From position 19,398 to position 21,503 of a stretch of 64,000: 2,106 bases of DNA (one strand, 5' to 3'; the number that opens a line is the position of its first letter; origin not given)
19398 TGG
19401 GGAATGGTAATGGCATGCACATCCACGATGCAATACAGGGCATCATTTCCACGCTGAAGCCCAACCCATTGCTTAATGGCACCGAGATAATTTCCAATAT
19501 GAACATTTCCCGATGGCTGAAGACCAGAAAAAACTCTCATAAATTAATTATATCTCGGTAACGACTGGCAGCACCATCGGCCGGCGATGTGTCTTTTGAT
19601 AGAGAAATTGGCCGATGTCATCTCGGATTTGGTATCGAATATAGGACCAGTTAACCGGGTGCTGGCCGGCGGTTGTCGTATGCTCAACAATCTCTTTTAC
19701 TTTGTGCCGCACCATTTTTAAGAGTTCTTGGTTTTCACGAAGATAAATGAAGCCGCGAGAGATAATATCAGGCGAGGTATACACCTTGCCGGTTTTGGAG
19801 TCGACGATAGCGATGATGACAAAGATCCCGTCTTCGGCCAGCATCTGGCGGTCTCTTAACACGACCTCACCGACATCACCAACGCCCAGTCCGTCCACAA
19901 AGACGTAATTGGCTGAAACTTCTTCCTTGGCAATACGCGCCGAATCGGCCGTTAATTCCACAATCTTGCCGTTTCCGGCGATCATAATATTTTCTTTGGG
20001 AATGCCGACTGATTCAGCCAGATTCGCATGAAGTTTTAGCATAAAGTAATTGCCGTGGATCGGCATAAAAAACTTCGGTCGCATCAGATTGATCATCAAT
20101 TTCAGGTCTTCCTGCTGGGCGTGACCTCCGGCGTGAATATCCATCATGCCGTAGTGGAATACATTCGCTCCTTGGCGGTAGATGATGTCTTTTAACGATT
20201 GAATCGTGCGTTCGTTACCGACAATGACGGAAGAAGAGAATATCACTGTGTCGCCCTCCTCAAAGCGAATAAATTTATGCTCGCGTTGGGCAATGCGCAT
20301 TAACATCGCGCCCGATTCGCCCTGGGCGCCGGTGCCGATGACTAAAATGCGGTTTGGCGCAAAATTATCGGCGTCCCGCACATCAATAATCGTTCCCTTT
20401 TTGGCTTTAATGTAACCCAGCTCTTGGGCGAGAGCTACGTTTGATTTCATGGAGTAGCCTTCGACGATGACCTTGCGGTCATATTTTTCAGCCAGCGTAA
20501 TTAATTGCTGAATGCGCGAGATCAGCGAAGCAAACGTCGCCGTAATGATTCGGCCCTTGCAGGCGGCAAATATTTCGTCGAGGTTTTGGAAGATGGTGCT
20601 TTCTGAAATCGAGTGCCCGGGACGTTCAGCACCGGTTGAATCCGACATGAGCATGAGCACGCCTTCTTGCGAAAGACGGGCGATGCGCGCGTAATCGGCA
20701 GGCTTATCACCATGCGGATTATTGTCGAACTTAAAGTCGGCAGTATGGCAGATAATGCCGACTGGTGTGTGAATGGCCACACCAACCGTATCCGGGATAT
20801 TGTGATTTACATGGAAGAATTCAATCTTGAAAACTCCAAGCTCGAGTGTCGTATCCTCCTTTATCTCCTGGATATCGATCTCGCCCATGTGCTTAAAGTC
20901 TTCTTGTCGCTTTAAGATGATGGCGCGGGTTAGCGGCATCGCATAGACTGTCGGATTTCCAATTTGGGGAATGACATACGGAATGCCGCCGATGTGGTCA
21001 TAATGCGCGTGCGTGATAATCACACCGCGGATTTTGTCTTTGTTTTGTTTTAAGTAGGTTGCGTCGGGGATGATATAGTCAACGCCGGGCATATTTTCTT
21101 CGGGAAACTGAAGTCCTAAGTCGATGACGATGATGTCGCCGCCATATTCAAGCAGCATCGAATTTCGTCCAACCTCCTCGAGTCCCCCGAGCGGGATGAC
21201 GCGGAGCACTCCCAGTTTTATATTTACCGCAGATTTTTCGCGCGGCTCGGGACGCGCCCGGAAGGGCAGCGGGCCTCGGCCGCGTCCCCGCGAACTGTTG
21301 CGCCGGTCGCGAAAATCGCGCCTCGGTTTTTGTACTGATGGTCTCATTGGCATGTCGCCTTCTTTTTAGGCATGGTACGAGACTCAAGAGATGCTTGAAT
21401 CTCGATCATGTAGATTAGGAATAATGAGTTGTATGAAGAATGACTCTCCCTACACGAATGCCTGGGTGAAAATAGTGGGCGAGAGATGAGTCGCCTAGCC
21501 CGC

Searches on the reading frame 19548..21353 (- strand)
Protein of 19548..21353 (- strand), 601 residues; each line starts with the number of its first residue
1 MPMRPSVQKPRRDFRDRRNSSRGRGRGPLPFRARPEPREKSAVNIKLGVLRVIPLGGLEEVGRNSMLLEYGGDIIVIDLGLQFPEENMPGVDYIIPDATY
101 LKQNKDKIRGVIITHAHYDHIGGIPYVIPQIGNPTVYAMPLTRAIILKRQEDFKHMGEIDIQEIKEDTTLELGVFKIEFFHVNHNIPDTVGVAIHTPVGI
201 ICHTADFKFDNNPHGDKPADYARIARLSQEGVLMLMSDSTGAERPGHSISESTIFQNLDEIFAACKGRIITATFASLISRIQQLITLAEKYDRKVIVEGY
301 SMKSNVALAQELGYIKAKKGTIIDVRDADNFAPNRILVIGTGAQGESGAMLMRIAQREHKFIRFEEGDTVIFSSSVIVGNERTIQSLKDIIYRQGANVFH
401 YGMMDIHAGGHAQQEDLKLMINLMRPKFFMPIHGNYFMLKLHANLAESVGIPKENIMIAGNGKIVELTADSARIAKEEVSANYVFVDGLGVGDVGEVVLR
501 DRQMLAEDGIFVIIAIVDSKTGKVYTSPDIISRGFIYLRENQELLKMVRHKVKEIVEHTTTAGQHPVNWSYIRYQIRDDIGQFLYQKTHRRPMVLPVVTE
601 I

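Call 70: search_protein_families(library=pfam, proteins=[window:19548-21353:-], max_evalue=0.001)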
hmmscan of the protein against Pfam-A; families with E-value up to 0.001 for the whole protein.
window:19548-21353:- (601 aa): 5 families
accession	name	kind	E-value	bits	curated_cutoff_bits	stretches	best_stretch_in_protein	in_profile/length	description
PF22505.1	RNase_J_b_CASP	-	8.7e-41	139.1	27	1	266-387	1-122/126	Ribonuclease J, beta-CASP domain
PF17770.6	RNase_J_C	-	1.1e-29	103.8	23.8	1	498-601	1-102/102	Ribonuclease J C-terminal domain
PF00753.33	Lactamase_B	-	8.6e-15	55.6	22.7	1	61-217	4-161/196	Metallo-beta-lactamase superfamily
PF12706.13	Lactamase_B_2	-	5.6e-12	46.1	27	1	103-208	26-144/200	Beta-lactamase superfamily domain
PF07521.17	RMMBL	-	5.1e-06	26.8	21.6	1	410-451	16-58/63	Zn-dependent metallo-hydrolase RNA specificity domain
